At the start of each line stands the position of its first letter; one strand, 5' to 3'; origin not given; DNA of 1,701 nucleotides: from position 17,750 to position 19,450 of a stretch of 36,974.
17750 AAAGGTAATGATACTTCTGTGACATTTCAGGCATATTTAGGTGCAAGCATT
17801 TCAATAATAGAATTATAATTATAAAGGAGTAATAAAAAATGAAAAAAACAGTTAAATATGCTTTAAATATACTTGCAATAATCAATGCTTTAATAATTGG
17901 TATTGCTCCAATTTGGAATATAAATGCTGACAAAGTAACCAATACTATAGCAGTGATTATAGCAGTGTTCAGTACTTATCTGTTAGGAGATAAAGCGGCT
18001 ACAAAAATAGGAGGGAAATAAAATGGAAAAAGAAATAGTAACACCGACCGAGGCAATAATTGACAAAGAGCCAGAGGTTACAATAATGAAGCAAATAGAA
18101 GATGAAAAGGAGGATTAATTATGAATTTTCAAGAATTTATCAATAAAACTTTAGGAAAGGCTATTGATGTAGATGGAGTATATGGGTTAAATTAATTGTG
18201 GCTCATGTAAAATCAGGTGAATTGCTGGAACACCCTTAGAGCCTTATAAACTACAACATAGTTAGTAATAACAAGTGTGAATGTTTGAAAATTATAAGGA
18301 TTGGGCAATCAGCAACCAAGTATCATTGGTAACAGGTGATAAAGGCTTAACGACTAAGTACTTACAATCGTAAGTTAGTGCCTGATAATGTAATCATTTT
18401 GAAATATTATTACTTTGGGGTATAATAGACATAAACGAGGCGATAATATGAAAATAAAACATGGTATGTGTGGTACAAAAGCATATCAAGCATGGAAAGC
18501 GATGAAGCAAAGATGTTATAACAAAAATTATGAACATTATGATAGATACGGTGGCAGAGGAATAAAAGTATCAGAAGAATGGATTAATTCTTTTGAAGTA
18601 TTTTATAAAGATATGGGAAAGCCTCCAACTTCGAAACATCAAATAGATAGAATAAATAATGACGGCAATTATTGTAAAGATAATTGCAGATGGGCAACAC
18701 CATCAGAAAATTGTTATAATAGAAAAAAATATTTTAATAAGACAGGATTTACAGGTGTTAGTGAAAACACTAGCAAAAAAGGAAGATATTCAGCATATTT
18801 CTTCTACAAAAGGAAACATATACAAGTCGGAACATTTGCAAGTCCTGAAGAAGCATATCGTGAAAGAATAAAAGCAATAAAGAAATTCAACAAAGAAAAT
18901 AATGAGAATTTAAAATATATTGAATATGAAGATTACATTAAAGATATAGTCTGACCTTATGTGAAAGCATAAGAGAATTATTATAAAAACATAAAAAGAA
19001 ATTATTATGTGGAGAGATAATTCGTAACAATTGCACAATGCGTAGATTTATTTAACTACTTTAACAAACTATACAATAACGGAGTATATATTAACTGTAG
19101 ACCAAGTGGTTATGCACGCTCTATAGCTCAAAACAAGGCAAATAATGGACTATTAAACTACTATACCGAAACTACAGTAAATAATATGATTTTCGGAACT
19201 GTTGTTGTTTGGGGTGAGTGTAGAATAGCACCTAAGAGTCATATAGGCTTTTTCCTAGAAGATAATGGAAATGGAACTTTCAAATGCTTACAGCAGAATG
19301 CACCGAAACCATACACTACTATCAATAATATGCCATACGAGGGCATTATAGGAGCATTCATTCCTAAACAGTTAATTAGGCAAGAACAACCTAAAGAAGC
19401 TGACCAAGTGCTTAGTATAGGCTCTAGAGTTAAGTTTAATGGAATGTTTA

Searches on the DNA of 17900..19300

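Call 51: search_rna_families(source=window, start=17900, end=19300, threshold=evalue, max_evalue=1, show_alignments=2)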
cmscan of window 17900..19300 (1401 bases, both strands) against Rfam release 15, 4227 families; matches with E-value up to 1: 3.
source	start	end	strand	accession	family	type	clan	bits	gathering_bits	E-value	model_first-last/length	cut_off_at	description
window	18210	18386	+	RF00028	Intron_gpI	Intron;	-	31.2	50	9.1e-06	47-158/253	no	Group I catalytic intron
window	18933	18995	+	RF01600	snoR25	Gene; snRNA; snoRNA; CD-box;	-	24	50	0.68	1-70/70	no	small nucleolar RNA snoR25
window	18901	18971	+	RF00028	Intron_gpI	Intron;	-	20.7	50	0.013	159-251/253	no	Group I catalytic intron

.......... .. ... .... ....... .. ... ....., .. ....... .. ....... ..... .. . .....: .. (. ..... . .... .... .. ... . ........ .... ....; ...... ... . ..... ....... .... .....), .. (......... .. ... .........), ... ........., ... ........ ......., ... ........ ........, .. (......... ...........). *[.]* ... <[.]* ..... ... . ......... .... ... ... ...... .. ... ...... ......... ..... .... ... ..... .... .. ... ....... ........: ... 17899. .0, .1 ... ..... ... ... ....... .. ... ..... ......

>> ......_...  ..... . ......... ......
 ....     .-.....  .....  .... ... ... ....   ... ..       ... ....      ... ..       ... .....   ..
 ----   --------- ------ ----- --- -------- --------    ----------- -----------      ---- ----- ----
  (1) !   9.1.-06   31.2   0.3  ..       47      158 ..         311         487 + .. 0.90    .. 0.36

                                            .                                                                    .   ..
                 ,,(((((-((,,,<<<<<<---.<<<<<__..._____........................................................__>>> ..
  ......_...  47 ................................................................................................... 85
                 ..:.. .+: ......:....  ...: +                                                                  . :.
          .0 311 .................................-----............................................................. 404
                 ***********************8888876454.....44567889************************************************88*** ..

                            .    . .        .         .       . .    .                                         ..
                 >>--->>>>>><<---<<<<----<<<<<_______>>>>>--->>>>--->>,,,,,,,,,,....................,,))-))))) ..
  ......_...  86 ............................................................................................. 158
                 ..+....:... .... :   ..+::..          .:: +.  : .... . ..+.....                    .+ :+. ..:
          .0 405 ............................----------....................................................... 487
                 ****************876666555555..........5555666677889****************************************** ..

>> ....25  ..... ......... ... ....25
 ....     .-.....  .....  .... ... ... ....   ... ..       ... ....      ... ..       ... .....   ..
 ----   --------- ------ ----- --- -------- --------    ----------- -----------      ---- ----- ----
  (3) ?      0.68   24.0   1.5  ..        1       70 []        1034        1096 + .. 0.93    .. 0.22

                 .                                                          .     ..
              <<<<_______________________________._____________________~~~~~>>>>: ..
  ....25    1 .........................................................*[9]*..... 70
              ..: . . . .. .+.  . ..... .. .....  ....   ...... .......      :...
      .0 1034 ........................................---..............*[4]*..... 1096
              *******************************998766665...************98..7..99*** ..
